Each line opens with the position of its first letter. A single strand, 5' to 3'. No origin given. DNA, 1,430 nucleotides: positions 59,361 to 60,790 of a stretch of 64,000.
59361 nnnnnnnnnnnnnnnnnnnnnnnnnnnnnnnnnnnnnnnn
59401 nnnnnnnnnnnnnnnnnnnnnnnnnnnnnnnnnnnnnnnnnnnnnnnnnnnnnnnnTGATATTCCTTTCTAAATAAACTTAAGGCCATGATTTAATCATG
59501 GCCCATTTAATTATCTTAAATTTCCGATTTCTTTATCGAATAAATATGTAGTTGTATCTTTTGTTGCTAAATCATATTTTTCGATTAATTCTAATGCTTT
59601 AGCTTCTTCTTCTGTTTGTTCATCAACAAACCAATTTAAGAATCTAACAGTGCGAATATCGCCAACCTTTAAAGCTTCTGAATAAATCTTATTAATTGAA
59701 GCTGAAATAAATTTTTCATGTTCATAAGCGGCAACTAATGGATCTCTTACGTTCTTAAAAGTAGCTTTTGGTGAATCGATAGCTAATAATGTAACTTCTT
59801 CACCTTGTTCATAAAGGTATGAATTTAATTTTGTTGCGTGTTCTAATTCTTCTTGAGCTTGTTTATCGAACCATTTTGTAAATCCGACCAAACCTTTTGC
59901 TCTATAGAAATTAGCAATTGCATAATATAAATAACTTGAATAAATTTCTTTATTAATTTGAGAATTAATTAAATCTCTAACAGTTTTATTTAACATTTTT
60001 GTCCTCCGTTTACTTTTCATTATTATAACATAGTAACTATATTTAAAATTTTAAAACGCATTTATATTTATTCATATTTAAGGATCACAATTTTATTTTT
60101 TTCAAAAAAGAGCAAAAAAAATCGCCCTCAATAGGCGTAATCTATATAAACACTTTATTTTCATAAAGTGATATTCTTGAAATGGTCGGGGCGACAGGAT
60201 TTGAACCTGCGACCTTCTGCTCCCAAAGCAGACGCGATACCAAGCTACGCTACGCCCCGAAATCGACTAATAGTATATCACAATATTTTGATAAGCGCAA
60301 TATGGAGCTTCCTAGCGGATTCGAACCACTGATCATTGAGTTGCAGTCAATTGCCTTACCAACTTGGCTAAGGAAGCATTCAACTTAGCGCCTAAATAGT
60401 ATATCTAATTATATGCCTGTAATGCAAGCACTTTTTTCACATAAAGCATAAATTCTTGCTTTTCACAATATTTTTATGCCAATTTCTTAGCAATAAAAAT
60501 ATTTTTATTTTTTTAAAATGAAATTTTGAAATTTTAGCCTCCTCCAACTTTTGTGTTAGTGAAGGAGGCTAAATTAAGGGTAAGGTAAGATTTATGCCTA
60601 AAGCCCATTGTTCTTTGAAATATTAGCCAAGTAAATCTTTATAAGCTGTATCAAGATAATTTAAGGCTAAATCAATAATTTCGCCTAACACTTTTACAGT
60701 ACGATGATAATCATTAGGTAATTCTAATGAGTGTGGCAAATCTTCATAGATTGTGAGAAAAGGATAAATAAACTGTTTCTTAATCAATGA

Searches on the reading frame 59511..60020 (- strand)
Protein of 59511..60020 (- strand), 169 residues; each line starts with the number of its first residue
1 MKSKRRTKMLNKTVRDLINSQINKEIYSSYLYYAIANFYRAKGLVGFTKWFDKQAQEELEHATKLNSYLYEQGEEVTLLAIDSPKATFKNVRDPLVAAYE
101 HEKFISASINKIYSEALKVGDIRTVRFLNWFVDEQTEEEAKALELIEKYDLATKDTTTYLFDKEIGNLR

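Call 63: search_protein_families(library=pfam, proteins=[window:59511-60020:-])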
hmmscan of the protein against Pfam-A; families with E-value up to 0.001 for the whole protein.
window:59511-60020:- (169 aa): 1 family
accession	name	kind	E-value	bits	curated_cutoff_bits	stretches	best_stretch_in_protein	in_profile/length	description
PF00210.30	Ferritin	-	4.7e-34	117.8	24.5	1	16-150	2-140/142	Ferritin-like domain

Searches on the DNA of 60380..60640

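Call 73: search_rna_families(source=window, start=60380, end=60640, threshold=evalue, max_evalue=5)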
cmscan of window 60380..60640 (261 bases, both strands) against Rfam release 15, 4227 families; matches with E-value up to 5: 6.
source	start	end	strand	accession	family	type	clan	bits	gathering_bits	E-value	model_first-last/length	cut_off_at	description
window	60407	60511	-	RF02324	TtnuHACA17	Gene; snRNA; snoRNA; HACA-box;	-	28.9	100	0.028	1-118/118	no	Tetrahymena snoRNA TtnuHACA17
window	60488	60577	+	RF02846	Ref84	Gene; antisense;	-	18.5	52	4.6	1-87/87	no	Enterococcus sRNA 84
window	60534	60572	+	RF02266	XIST_intron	Gene; lncRNA;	-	18.1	70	0.85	1-68/68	no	XIST 3' intron conserved motif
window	60499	60581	-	RF00063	SscA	Gene;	-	16.7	60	2.3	1-96/96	no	SscA RNA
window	60514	60570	+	RF01822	RsaJ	Gene; sRNA;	-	14.9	100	0.2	231-287/287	no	RNA Staph. aureus A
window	60478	60619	-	RF02707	TeloSII_ncR33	Gene; sRNA;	-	13.5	105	1.1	20-214/297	no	TeloSII non coding RNA 33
